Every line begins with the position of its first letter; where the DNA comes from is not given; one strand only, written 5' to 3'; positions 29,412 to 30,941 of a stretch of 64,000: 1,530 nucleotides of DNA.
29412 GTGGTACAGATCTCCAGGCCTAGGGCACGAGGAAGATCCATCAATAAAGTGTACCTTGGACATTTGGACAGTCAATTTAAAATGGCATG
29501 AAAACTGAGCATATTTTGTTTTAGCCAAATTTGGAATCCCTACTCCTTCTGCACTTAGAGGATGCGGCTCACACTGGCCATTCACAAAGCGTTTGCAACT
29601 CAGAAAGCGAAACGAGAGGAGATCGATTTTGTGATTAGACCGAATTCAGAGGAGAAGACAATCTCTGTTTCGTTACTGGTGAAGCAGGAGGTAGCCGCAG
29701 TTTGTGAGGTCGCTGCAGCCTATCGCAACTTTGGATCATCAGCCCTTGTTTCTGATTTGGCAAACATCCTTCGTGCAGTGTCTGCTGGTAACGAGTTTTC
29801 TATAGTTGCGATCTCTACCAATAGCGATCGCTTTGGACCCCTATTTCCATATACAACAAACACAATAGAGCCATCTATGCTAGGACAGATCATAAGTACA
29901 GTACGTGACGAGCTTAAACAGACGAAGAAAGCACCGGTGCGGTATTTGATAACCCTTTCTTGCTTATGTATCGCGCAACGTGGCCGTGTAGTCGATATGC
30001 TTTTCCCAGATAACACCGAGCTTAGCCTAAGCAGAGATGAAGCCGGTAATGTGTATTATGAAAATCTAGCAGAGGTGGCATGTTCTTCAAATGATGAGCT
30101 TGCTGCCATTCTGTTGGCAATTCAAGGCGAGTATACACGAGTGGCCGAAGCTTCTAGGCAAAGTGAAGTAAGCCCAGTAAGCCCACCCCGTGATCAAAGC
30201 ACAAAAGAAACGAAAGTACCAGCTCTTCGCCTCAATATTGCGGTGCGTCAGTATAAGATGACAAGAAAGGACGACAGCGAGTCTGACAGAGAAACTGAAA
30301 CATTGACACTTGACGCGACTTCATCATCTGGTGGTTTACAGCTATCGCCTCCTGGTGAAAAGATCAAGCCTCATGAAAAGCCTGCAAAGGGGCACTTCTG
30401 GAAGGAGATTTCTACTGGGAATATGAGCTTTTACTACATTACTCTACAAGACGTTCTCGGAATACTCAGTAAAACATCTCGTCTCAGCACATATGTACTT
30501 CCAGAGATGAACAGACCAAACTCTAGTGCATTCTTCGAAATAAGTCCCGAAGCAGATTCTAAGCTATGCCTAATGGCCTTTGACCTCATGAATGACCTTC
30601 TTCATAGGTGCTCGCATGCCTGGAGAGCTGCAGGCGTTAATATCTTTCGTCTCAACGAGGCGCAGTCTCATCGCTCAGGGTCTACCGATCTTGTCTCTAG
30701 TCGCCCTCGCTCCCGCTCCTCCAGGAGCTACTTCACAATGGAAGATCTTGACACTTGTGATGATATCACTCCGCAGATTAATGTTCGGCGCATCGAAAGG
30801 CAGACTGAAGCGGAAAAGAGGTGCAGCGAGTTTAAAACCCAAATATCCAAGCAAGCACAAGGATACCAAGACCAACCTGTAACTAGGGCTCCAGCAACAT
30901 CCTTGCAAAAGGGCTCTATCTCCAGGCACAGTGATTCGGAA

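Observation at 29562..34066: Tandem same-strand paralogs share a conserved coiled-coil cassette (a local duplication)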

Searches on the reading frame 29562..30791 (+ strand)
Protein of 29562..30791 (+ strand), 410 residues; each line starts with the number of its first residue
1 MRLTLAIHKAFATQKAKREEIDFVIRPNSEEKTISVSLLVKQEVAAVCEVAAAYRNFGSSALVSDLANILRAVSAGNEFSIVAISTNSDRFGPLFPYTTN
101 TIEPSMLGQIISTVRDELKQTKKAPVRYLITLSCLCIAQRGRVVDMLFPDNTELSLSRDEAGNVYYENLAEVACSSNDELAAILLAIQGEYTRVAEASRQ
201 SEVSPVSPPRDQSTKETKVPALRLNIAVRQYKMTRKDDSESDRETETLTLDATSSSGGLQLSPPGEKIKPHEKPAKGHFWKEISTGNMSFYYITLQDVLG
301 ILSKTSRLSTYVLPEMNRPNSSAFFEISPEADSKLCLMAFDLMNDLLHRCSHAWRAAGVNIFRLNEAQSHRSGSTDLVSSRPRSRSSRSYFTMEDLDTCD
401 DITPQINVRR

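Call 33: predict_structure(alignment_id=A4)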
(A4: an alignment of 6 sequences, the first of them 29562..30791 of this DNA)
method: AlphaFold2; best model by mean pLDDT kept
length: 410 residues; sequences in the alignment: 6
mean_pLDDT: 37.2   pTM: 0.31
mean pLDDT of the five models: 37.2, 35.0, 34.3, 30.5, 29.1
residues with pLDDT >= 90: 0; 70-90: 0; 50-70: 20; < 50: 390
segments of 3 or more residues with pLDDT < 50: 1-126, 128-195, 197-229, 238-273, 284-410
pLDDT, mean of each block of 10 residues (from residue 1): 33 35 32 37 44 36 42 41 35 30 32 31 44 38 30 38 40 44 45 47 36 34 46 55 35 26 30 50 48 37 33 34 33 39 42 32 29 29 34 35 31
secondary structure, 60 per line:
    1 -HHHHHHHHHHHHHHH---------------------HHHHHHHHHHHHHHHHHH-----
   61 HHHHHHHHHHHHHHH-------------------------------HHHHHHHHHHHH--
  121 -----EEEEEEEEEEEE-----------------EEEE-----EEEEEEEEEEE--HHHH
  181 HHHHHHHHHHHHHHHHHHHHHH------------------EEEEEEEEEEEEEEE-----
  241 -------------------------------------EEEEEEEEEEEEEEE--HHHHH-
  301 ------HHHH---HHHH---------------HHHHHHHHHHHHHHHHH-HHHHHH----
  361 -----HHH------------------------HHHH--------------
elements in order: H2-16 H38-55 H61-75 H107-118 E126-137 E155-158 E164-174 H177-202 E221-235 E278-292 H295-299 H307-310 H314-317 H333-349 H351-356 H393-396

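Call 48: search_protein_families(library=pfam, alignment_id=A5, max_evalue=10)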
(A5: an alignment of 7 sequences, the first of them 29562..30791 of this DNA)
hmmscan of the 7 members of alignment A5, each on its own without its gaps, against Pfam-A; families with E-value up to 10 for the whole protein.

A. member 1, window:29562-30791:+ (410 aa): 1 family
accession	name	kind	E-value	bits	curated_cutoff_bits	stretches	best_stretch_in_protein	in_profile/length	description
PF00225.29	Kinesin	-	0.038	13.4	29.3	1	106-193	102-188/327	Kinesin motor domain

B. families by the number of members that match (of 7 scanned): 12 families
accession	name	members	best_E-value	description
PF02183.23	HALZ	5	0.013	Homeobox associated leucine zipper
PF07989.16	Cnn_1N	3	1.2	Centrosomin N-terminal motif 1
PF22724.1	NCAB1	2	0.037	NACHT C-terminal Alpha/Beta 1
PF04977.20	DivIC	1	0.024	Septum formation initiator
PF00225.29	Kinesin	1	0.038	Kinesin motor domain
PF11365.13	SOGA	1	0.045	Protein SOGA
PF14916.11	CCDC92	1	0.075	Coiled-coil domain of unknown function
PF18121.7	TFA2_Winged_2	1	0.12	TFA2 Winged helix domain 2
PF05190.23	MutS_IV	1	0.16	MutS family domain IV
PF01166.23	TSC22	1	0.38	TSC-22/dip/bun family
PF17060.10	MPS2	1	2.8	Monopolar spindle protein 2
PF06034.16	DUF919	1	7.3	Nucleopolyhedrovirus protein of unknown function (DUF919)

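Call 49: predict_structure(alignment_id=A5)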
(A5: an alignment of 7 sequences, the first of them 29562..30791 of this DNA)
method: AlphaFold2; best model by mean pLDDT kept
length: 410 residues; sequences in the alignment: 7
mean_pLDDT: 62.2   pTM: 0.64
mean pLDDT of the five models: 62.2, 59.9, 58.3, 58.2, 44.8
residues with pLDDT >= 90: 24; 70-90: 193; 50-70: 37; < 50: 156
segments of 3 or more residues with pLDDT < 50: 1-56, 97-102, 204-216, 239-258, 351-410
pLDDT, mean of each block of 10 residues (from residue 1): 29 35 38 35 31 48 76 78 75 51 69 83 74 86 88 86 83 85 86 82 47 52 91 73 31 38 73 79 89 86 85 80 74 74 71 41 31 25 32 32 27
secondary structure, 60 per line:
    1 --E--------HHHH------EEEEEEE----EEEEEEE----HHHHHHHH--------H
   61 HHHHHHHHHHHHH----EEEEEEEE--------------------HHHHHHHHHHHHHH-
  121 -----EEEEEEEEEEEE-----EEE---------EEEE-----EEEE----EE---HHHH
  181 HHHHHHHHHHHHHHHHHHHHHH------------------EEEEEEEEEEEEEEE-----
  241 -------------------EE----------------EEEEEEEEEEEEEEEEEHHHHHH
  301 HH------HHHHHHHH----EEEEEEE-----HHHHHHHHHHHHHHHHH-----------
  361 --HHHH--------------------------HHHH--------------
elements in order: H12-15 E22-28 E33-39 H44-51 H60-73 E78-85 H106-119 E126-137 E143-145 E155-158 E164-167 H177-202 E221-235 E278-294 H295-302 H309-316 E321-327 H333-349 H363-366 H393-396

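Call 52: fold_search(model_id=the predicted structure, library=pdb)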
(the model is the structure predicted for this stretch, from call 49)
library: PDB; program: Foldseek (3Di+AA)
matches with E <= 10: 720; with E <= 0.001: 327
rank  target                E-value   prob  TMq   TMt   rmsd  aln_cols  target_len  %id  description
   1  4frz_A                1.3e-11  1.00  0.43  0.49  14.1       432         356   14  Arabidopsis KCBP motor domain dimerized via regulatory domain (released 2013-07-10)
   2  2x7d_A                1.8e-10  1.00  0.42  0.50  11.3       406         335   13  Crystal structure of human kinesin Eg5 in complex with (S)-dimethylenastron (released 2010-07-14)
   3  3k5e_A                2.3e-10  1.00  0.42  0.50  10.3       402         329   13  The structure of human kinesin-like motor protein Kif11/KSP/Eg5 in complex with ADP and enastrol. (released 2009-10-20)
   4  4a5y_C                2.4e-10  1.00  0.41  0.49  11.0       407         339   12  Intermediate state of human kinesin Eg5 in complex with Ispinesib (released 2012-11-07)
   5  4frz_B                3.0e-10  1.00  0.44  0.51  11.2       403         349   13  Arabidopsis KCBP motor domain dimerized via regulatory domain (released 2013-07-10)
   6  1q0b_B                3.2e-10  1.00  0.41  0.49  11.0       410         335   13  Crystal structure of the motor protein KSP in complex with ADP and monastrol (released 2004-01-13)
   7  2x7e_A                3.4e-10  1.00  0.41  0.49  11.0       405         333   13  Crystal structure of human kinesin Eg5 in complex with (R)-fluorastrol (released 2010-07-14)
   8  2fme_B                3.8e-10  1.00  0.41  0.50  11.6       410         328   11  Crystal structure of the mitotic kinesin eg5 (ksp) in complex with mg-adp and (r)-4-(3-hydroxyphenyl)-n,n,7,8-tetramet (released 2006-04-18)
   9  2x2r_A                5.1e-10  1.00  0.42  0.50  11.2       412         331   13  Crystal structure of human kinesin Eg5 in complex with (R)-2-amino-3-((4-chlorophenyl)diphenylmethylthio)propanoic aci (released 2011-01-26)
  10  3ken                  5.4e-10  1.00  0.41  0.49  11.1       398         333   12  Human Eg5 in complex with S-trityl-L-cysteine (released 2010-03-16)
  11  1i6i                  5.7e-10  1.00  0.45  0.53  10.6       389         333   11  CRYSTAL STRUCTURE OF THE KIF1A MOTOR DOMAIN COMPLEXED WITH MG-AMPPCP (released 2001-05-30)
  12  3cob_C                5.7e-10  1.00  0.44  0.52  10.1       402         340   13  Structural Dynamics of the Microtubule binding and regulatory elements in the Kinesin-like Calmodulin binding protein (released 2008-06-24)
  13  6hkx_B                6.1e-10  1.00  0.39  0.48   8.4       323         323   14  Eg5-inhibitor complex (released 2019-09-25)
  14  3k5e_B                6.1e-10  1.00  0.43  0.52   9.6       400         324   13  The structure of human kinesin-like motor protein Kif11/KSP/Eg5 in complex with ADP and enastrol. (released 2009-10-20)
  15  1q0b_A                6.1e-10  1.00  0.40  0.48  11.2       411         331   14  Crystal structure of the motor protein KSP in complex with ADP and monastrol (released 2004-01-13)
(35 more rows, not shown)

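Call 76: search_solved_structures(query=A5, max_evalue=10, show_alignments=2)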
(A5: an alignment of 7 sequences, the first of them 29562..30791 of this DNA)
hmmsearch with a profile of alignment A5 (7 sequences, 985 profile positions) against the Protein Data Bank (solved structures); distinct sequences matched with E-value up to 10: 9.
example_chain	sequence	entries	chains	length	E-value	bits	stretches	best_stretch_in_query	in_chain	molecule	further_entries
6gap_A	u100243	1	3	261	0.031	15.4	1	810-951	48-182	Outer capsid protein sigma-1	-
9dvb_C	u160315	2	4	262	0.062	14.5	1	742-787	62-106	Cell shape-determining protein MreC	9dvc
6nr8_6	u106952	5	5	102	0.062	14.4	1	858-938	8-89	Prefoldin subunit 6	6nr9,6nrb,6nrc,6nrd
9l08_A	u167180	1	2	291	0.064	14.4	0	418-456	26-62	Covalently Connected Cytochrome c555 trimer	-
7wu7_6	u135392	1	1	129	0.17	13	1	852-945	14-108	Prefoldin subunit 6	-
5b16_B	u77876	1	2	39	0.2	12.8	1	713-734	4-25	Microprocessor complex subunit DGCR8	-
1deb_A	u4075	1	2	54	0.39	11.8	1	812-856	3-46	ADENOMATOUS POLYPOSIS COLI PROTEIN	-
7yr1_H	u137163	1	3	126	1.9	9.5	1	249-325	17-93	XG2v024 Heavy chain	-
9n7v_H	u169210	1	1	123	2.5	9.2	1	249-328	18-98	ST4 Heavy Chain Fab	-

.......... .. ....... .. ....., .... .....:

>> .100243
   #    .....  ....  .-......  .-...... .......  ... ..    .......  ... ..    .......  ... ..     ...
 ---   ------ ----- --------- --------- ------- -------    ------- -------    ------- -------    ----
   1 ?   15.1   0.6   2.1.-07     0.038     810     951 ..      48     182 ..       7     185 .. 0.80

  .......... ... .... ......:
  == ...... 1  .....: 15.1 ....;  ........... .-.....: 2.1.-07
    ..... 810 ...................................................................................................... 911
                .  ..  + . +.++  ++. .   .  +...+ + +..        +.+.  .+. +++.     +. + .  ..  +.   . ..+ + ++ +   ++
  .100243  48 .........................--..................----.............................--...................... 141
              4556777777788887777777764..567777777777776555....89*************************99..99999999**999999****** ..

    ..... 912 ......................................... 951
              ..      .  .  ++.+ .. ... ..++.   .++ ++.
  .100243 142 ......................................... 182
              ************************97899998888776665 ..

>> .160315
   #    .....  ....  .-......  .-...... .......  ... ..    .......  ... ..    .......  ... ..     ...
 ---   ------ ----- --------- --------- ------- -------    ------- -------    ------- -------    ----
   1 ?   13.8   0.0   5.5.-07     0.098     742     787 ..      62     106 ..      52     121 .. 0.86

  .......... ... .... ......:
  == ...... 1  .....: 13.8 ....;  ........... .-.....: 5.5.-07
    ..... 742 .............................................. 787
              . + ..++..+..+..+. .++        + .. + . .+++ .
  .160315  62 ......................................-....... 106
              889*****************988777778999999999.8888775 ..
